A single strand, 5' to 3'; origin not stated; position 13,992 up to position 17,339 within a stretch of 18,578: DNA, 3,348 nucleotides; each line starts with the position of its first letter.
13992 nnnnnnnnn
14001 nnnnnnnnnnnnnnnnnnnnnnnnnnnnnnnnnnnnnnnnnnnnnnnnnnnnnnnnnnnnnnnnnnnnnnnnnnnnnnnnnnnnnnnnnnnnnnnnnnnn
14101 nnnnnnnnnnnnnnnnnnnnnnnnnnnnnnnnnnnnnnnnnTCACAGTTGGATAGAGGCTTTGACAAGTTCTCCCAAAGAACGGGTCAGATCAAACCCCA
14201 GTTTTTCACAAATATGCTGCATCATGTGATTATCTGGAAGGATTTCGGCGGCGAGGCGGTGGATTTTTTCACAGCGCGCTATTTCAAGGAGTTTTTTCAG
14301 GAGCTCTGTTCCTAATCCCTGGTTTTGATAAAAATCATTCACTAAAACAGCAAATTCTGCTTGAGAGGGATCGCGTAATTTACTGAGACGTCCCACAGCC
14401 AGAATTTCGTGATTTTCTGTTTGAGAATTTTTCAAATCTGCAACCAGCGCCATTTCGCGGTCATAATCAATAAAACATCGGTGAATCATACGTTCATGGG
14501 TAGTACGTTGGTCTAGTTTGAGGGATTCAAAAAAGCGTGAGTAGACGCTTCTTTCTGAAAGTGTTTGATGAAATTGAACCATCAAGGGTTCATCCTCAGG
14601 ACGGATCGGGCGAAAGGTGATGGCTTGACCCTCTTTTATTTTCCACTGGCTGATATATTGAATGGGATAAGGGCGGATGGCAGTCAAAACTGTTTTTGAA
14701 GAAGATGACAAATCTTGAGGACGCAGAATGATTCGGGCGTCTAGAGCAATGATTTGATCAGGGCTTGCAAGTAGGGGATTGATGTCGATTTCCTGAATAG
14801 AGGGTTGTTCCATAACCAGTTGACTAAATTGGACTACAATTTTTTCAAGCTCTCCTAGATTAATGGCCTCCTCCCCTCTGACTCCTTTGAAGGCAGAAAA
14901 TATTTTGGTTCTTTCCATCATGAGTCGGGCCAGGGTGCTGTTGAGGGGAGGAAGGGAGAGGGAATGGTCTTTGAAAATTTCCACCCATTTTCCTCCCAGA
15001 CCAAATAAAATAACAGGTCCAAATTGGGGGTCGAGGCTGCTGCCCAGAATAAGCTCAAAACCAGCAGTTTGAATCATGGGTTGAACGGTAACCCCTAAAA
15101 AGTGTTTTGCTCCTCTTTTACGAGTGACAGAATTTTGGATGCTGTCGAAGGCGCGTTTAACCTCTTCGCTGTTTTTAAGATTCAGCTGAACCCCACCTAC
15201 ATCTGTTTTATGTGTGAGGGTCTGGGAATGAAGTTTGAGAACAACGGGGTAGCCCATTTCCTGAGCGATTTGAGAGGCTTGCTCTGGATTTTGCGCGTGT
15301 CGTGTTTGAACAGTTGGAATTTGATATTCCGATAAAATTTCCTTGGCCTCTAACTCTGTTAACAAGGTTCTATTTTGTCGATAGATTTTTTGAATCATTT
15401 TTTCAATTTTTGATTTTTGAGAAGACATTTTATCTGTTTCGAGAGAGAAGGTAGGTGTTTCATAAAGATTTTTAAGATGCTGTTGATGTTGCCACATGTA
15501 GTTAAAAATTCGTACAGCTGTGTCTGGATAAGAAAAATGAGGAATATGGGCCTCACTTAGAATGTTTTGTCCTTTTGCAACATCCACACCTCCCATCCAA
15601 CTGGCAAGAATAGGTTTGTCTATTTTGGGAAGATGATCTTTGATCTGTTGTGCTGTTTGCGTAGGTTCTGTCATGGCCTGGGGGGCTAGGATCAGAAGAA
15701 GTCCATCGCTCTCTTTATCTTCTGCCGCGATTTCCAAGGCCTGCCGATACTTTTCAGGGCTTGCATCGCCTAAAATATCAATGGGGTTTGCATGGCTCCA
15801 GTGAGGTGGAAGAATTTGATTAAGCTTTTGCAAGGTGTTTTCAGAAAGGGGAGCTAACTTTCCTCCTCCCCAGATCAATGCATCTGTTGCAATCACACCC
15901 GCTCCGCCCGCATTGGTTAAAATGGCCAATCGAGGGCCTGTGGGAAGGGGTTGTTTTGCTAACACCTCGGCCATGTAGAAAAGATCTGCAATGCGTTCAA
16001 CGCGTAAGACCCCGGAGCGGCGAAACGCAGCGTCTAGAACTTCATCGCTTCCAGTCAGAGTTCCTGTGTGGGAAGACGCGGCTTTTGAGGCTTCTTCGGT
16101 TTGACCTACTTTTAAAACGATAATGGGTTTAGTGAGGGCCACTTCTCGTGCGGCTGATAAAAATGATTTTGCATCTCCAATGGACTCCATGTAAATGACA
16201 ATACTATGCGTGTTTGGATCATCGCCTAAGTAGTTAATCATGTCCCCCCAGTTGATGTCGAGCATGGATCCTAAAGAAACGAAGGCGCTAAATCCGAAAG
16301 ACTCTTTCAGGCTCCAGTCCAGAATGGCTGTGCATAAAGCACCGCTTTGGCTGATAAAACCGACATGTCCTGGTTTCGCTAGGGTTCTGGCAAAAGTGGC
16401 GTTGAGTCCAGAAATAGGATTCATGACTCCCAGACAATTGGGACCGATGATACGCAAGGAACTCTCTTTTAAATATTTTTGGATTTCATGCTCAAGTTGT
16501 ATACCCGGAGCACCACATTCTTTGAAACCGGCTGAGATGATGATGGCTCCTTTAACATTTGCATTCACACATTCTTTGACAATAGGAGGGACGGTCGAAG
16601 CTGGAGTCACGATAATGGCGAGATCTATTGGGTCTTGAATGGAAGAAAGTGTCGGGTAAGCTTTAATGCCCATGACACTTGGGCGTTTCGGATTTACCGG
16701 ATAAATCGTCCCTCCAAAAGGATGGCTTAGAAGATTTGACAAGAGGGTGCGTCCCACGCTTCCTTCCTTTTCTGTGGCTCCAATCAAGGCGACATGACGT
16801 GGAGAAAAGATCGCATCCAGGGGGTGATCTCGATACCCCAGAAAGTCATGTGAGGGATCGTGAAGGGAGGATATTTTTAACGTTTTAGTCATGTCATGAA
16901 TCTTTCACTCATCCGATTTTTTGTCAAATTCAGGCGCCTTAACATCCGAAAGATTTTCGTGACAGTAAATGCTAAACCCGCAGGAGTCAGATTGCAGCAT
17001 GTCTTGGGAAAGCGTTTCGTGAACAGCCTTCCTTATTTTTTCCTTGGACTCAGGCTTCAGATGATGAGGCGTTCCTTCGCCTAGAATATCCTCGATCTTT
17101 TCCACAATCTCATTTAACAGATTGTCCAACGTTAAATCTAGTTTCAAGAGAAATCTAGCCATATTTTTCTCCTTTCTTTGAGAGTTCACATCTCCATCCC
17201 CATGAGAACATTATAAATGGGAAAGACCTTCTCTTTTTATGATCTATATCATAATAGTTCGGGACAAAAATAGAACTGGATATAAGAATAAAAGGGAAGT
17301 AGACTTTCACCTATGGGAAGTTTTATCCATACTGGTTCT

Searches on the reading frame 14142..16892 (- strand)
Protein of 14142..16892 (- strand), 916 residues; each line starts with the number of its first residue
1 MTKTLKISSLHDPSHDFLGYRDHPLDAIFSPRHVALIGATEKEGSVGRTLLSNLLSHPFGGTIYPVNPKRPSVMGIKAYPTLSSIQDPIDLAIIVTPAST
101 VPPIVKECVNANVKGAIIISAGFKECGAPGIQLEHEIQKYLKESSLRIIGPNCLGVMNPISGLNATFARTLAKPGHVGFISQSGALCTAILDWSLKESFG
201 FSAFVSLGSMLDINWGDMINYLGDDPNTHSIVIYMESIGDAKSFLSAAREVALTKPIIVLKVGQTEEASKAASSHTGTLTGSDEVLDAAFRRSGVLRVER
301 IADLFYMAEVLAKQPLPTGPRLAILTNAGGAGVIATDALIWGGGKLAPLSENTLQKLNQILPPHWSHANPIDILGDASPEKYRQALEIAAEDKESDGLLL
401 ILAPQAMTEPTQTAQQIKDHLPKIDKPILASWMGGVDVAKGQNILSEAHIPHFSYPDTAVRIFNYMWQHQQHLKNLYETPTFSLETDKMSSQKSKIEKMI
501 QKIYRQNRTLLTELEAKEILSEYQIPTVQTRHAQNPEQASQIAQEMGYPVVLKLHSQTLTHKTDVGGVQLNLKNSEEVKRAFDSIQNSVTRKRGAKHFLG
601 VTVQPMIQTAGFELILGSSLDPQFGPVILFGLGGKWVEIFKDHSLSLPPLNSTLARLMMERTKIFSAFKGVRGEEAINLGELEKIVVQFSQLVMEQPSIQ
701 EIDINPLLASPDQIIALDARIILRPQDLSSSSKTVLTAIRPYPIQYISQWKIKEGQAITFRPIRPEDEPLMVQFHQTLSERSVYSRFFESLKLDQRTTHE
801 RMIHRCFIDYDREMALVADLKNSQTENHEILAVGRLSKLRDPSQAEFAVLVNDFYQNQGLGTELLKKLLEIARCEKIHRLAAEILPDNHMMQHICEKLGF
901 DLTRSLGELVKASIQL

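Call 9: search_protein_families(library=pfam, proteins=[window:14142-16892:-])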
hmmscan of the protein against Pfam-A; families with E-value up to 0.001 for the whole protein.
window:14142-16892:- (916 aa): 11 families
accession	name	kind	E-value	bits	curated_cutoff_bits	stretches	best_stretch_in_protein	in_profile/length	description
PF13549.11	ATP-grasp_5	-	1.6e-84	283.1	27.6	1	504-723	3-221/221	ATP-grasp domain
PF13607.11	Succ_CoA_lig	-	2.3e-54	183.3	27.4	1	174-311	1-138/138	Succinyl-CoA ligase like flavodoxin domain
PF13380.12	CoA_binding_2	-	1e-23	84.4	22.8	1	32-158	1-115/116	CoA binding domain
PF13302.13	Acetyltransf_3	-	9.4e-14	52.7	25.4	1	758-900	2-137/138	Acetyltransferase (GNAT) domain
PF19045.5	Ligase_CoA_2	-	6.6e-13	49.4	23.7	1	323-467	2-154/162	Ligase-CoA domain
PF00583.31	Acetyltransf_1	-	1.4e-11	45.1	20.7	1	802-900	19-116/116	Acetyltransferase (GNAT) family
PF02629.25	CoA_binding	-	5.9e-10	40.2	22.3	1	31-122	3-97/97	CoA binding domain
PF13420.13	Acetyltransf_4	-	2.9e-05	24.6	24.3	0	826-909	56-143/155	Acetyltransferase (GNAT) domain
PF08442.15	ATP-grasp_2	-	0.00011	22.3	29.5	1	511-586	2-76/202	ATP-grasp domain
PF13508.13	Acetyltransf_7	-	0.00025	21.8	27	1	827-900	11-82/84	Acetyltransferase (GNAT) domain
PF00549.24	Ligase_CoA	-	0.00026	21.6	24.5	0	364-450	19-112/128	CoA-ligase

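Call 71: search_protein_families(library=ncbifam, max_evalue=0.001, proteins=[window:14142-16892:-])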
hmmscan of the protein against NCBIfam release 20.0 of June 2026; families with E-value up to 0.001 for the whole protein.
window:14142-16892:- (916 aa): 16 families
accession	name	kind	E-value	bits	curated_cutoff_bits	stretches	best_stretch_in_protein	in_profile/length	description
NF045493.1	HydDutCoALig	equivalog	1.7e-169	565.6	1300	1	27-722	5-697/698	4-hydroxybutyrate--CoA ligase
TIGR02717.1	AcCoA-syn-alpha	equivalog_domain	1e-161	538.6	567.15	1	25-469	1-446/447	acetate--CoA ligase alpha subunit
NF045494.1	AcCoALig_Archglob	equivalog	1.7e-142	476.2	1200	2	25-470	218-663/665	acetate--CoA ligase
NF045492.1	HydPropCoALig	equivalog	4.2e-132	441.9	1300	2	25-453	248-680/700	3-hydroxypropionate--CoA ligase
NF058543.1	ActPatMycb56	equivalog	1.3e-18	67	460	1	751-904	132-278/317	acetyltransferase Pat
NF004230.0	PRK05678.1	equivalog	1.5e-18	67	336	1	89-280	66-252/291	succinate--CoA ligase subunit alpha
TIGR01019.1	sucCoAalpha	subfamily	3.2e-18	66.1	353.2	1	89-301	64-275/286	succinate--CoA ligase subunit alpha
NF001913.0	PRK00696.1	equivalog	2.4e-12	46.5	370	1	511-722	3-217/388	ADP-forming succinate--CoA ligase subunit beta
TIGR01016.1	sucCoAbeta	subfamily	8.4e-12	44.7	375.55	1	511-722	3-217/386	succinate-CoA ligase subunit beta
NF040503.1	resist_ArsN1a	equivalog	8.7e-08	32.1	170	1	845-901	78-134/159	arsinothricin resistance N-acetyltransferase ArsN1 family A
NF010623.0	PRK14016.1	subfamily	3.1e-07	28.9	877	1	516-588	218-285/871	cyanophycin synthetase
NF010647.0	PRK14046.1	equivalog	3.7e-07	29.6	604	0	513-721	5-216/392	malate--CoA ligase subunit beta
TIGR02068.2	cya_phycin_syn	equivalog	3.1e-06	25.5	850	1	515-588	216-284/862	cyanophycin synthetase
TIGR01575.1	rimI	equivalog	0.00014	22.1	86.4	1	848-901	60-113/132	ribosomal protein S18-alanine N-acetyltransferase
TIGR02144.1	LysX_arch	equivalog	0.00025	20.3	275.6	0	517-553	92-128/281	lysine biosynthesis protein LysX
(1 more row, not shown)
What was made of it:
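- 14142..17189 (-): Candidate target operon: a 94-aa ORF (16905-17189) followed by Pat, a fusion of an NDP-forming acyl-CoA synthetase and a GNAT acetyltransferase (14142-16892). Pfam and NCBIfam (calls 9, 71).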

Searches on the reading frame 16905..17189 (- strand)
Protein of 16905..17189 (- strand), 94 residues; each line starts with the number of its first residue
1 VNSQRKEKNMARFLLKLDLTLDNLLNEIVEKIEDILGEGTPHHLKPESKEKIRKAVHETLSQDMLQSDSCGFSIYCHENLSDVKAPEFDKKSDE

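Call 9: search_protein_families(library=pfam, proteins=[window:16905-17189:-])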
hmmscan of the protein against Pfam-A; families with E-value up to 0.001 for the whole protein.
window:16905-17189:- (94 aa): 1 family
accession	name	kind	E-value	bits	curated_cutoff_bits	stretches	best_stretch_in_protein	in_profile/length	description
PF01424.28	R3H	-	0.00084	19.8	26.8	0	21-71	3-49/60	R3H domain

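Call 71: search_protein_families(library=ncbifam, max_evalue=0.001, proteins=[window:16905-17189:-])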
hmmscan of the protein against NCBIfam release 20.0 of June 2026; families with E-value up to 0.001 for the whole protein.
window:16905-17189:- (94 aa): 0 families
